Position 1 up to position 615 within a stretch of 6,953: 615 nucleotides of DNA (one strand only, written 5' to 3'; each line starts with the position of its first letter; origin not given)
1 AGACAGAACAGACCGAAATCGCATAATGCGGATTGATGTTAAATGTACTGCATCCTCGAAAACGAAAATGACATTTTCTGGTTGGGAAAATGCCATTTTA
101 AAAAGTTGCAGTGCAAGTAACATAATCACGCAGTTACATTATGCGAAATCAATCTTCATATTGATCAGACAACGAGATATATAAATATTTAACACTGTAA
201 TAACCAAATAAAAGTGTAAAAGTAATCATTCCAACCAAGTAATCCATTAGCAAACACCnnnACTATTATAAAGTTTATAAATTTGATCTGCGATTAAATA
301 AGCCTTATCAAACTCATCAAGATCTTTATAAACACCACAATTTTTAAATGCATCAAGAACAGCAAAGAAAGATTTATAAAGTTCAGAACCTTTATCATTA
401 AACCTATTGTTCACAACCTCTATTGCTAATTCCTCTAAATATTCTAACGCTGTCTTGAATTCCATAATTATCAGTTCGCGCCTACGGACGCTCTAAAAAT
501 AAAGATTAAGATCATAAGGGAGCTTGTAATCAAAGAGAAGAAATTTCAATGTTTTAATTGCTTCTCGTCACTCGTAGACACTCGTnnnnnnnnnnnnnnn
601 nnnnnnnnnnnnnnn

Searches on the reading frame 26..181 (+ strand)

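Call 6: search_protein_families(library=pfam, proteins=[window:26-181:+], max_evalue=1)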
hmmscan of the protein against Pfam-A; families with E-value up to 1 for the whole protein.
window:26-181:+ (52 aa): 0 families

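Call 8: search_protein_families(library=phrogs, proteins=[window:26-181:+], max_evalue=1)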
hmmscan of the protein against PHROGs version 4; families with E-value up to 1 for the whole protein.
window:26-181:+ (52 aa): 1 family
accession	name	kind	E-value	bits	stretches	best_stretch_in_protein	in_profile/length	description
phrog_20544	-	unknown function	0.087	14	1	11-42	33-64/76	-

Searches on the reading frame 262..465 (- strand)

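Call 6: search_protein_families(library=pfam, proteins=[window:262-465:-], max_evalue=1)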
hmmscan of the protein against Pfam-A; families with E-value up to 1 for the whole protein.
window:262-465:- (68 aa): 0 families

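Call 8: search_protein_families(library=phrogs, proteins=[window:262-465:-], max_evalue=1)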
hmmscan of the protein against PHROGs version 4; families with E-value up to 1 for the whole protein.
window:262-465:- (68 aa): 1 family
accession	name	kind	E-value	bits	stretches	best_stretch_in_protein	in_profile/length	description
phrog_26455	-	unknown function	0.012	16.6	1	37-58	15-36/71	-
